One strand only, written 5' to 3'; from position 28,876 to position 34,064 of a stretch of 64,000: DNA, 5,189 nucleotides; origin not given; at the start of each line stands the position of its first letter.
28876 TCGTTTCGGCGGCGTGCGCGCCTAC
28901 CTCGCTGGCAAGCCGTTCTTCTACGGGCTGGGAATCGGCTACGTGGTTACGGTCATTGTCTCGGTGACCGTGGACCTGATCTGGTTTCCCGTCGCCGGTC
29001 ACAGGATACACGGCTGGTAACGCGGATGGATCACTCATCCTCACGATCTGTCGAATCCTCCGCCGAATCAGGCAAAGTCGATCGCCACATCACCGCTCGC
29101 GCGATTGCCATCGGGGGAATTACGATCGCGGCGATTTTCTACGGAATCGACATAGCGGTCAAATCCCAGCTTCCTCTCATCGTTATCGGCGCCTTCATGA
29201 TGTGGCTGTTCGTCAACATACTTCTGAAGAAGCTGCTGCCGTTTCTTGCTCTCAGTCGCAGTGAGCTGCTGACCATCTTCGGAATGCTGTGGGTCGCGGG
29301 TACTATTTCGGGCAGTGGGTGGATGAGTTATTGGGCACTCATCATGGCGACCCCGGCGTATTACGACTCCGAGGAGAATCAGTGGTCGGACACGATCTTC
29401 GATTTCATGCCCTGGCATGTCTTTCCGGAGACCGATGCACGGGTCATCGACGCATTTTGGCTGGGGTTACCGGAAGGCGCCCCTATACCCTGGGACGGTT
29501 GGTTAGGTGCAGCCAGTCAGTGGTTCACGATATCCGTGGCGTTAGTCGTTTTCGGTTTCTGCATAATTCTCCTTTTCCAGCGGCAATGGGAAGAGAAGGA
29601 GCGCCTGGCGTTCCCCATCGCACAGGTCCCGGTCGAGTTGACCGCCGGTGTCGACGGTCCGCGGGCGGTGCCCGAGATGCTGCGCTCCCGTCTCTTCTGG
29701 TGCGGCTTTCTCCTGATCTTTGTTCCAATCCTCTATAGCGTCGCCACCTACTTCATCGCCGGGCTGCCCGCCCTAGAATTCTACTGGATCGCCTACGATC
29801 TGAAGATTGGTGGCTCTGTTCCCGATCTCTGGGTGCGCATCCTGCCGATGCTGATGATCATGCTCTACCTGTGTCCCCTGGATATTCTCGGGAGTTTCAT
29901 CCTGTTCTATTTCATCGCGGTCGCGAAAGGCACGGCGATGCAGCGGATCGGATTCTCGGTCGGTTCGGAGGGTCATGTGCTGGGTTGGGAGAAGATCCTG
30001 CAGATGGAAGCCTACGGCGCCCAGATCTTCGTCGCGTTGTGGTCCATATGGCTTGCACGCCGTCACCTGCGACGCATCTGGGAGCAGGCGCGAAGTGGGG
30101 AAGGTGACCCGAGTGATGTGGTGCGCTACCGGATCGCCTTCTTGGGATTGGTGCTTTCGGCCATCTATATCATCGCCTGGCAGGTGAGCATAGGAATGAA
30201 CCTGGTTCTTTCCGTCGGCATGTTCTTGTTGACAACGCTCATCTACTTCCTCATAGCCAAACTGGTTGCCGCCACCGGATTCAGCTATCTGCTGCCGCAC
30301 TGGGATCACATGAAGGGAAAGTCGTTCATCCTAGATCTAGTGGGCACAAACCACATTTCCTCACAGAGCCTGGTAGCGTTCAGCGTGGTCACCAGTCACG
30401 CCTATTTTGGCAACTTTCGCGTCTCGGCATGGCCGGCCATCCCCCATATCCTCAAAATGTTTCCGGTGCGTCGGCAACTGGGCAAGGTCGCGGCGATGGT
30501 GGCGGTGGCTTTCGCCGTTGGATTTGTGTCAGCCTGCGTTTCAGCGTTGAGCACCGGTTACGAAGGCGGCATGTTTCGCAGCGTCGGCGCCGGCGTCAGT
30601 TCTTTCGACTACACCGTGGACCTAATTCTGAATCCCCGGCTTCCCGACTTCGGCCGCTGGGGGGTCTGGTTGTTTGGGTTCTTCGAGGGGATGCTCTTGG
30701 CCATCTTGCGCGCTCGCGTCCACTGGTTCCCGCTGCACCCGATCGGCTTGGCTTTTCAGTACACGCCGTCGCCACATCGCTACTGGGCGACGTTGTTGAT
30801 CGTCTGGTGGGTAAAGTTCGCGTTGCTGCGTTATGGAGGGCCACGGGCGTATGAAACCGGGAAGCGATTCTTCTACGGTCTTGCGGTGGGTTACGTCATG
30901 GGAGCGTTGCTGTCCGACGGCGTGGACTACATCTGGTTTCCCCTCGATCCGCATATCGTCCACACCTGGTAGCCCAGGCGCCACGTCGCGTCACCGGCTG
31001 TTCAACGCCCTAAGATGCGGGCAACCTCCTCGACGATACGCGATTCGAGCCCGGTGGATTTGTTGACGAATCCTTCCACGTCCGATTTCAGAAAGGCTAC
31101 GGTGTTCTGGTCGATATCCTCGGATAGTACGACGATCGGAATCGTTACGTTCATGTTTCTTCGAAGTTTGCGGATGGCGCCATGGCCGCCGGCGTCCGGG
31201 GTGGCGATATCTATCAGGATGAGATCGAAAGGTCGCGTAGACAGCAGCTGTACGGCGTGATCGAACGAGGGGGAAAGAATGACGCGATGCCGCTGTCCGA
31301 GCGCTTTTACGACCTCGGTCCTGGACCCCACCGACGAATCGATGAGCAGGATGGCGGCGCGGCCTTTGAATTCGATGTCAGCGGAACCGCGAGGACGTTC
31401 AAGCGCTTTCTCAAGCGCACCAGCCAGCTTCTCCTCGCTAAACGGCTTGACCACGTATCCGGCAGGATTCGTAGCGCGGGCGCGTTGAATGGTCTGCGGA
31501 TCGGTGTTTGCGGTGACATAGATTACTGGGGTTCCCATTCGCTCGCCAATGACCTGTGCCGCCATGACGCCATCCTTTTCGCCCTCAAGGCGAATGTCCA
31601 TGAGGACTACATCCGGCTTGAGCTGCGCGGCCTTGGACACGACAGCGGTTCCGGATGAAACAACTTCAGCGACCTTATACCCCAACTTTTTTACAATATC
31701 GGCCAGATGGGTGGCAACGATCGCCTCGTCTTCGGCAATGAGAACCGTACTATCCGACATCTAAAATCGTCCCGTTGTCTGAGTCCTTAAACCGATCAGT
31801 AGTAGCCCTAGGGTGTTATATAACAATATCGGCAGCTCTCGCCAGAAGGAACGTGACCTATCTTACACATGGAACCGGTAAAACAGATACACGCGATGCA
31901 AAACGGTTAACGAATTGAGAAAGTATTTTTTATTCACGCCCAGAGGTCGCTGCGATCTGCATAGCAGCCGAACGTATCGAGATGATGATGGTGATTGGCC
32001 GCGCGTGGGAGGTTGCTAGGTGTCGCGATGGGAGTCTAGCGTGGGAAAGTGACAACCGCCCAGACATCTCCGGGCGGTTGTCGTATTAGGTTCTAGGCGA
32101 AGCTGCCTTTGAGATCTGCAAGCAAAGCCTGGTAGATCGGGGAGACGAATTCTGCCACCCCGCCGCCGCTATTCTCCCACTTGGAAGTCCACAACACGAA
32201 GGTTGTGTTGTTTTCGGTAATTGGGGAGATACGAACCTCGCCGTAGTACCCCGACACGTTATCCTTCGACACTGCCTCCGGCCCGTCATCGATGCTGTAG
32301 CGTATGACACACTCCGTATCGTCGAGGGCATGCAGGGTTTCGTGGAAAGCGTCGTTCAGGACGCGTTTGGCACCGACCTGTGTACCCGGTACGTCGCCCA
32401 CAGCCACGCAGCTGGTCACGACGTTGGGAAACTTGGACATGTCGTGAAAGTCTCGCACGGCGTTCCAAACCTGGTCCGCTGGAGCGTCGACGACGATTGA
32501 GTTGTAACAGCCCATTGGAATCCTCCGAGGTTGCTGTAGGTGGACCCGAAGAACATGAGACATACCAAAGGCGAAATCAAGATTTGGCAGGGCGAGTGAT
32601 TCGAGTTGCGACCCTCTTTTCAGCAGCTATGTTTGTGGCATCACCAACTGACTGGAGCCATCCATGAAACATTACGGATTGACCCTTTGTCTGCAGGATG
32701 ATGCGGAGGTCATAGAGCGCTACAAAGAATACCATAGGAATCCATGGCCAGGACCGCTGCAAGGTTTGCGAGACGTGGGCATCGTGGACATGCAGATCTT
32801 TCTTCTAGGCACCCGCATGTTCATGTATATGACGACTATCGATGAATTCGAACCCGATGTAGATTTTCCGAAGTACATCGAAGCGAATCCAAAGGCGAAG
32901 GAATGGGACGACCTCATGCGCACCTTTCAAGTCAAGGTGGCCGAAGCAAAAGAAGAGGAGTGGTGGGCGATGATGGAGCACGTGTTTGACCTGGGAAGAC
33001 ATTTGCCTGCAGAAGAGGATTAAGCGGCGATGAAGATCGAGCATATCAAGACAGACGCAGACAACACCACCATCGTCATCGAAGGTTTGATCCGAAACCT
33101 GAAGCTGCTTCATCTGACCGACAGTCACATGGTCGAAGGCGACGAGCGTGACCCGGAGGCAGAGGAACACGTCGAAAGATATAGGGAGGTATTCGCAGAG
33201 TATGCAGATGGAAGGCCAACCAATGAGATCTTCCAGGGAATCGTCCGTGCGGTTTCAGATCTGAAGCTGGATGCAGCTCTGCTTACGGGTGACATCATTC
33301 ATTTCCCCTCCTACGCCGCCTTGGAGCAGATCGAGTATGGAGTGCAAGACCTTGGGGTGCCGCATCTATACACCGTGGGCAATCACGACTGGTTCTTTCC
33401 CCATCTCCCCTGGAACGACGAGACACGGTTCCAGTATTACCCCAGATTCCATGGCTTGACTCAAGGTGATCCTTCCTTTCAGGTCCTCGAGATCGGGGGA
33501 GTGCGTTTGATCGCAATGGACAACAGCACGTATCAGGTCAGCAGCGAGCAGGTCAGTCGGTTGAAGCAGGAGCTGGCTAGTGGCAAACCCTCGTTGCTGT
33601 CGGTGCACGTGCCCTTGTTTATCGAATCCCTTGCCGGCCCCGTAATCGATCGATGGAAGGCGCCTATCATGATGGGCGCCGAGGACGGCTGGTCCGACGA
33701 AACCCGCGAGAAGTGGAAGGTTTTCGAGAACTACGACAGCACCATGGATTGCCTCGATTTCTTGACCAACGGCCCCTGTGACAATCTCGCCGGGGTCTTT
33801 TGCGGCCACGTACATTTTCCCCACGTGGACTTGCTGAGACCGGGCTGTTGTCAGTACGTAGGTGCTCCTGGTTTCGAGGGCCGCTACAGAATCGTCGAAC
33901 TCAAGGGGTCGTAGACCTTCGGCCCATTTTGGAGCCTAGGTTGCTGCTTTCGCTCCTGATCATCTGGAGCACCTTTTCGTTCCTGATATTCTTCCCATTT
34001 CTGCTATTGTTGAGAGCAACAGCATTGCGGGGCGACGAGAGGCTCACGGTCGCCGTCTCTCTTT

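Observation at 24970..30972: Tight tandem array of three paralogous ~650-aa polytopic membrane proteins of unassignable family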

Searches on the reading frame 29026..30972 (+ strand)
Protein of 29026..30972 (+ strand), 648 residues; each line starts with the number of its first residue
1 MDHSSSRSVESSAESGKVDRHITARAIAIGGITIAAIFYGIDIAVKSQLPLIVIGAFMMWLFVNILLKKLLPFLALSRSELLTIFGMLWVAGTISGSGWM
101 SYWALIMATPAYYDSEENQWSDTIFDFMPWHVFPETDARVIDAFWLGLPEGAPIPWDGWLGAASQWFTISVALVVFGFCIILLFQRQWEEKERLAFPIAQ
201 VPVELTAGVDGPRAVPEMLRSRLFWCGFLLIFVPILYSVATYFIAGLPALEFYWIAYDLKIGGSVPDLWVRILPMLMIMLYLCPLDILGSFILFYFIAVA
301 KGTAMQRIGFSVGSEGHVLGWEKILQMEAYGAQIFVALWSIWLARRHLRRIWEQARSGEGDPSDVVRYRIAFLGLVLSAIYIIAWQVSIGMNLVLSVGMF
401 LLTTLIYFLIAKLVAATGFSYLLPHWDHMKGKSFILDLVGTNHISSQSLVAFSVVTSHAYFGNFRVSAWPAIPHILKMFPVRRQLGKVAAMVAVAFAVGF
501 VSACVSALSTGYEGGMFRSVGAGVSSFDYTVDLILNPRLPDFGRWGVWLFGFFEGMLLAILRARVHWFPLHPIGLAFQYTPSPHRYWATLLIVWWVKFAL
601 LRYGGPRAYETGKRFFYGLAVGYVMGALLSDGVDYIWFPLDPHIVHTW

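Call 7: search_protein_families(library=pfam, proteins=[window:29026-30972:+], max_evalue=1)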
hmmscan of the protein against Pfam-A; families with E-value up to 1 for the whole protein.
window:29026-30972:+ (648 aa): 2 families
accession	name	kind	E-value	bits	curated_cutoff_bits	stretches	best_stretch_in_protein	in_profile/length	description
PF20581.3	DUF6785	-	3.9e-78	263.6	25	1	47-515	34-498/498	Family of unknown function (DUF6785)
PF20580.3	DUF6784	-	2e-18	66.9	26.4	1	546-628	2-84/101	Domain of unknown function (DUF6784)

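Call 8: search_protein_families(library=ncbifam, proteins=[window:29026-30972:+], max_evalue=1)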
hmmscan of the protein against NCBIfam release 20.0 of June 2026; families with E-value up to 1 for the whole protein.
window:29026-30972:+ (648 aa): 0 families

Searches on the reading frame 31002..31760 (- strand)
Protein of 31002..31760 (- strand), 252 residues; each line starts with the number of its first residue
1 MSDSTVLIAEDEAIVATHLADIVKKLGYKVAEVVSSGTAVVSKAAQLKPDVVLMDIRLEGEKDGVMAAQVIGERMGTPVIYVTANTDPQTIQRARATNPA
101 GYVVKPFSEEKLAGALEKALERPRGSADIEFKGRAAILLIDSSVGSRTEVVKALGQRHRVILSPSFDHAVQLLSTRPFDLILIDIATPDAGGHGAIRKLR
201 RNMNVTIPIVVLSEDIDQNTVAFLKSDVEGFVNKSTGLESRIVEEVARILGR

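Call 9: search_protein_families(library=pfam, proteins=[window:31002-31760:-], max_evalue=0.01)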
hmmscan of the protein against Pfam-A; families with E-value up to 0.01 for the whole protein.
window:31002-31760:- (252 aa): 1 family
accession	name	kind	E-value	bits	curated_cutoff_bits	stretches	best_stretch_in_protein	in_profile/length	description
PF00072.30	Response_reg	-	2.1e-32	112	30.2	2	6-116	1-110/111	Response regulator receiver domain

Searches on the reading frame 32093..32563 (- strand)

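Call 9: search_protein_families(library=pfam, proteins=[window:32093-32563:-], max_evalue=0.01)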
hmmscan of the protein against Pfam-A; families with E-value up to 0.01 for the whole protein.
window:32093-32563:- (156 aa): 2 families
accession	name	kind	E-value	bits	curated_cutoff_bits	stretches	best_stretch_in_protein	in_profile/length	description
PF10604.15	Polyketide_cyc2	-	9.6e-15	55.6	27.4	1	22-153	7-139/142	Polyketide cyclase / dehydrase and lipid transport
PF03364.25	Polyketide_cyc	-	0.0032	18.2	23.4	1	25-59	1-35/126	Polyketide cyclase / dehydrase and lipid transport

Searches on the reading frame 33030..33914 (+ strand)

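Call 9: search_protein_families(library=pfam, proteins=[window:33030-33914:+], max_evalue=0.01)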
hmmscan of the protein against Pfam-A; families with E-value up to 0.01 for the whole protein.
window:33030-33914:+ (294 aa): 2 families
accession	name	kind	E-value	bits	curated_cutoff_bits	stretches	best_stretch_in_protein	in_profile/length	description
PF00149.33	Metallophos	-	8.4e-07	30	21.5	1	25-262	2-189/191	Calcineurin-like phosphoesterase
PF12850.12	Metallophos_2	-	0.0041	17.6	27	0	68-174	16-98/154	Calcineurin-like phosphoesterase superfamily domain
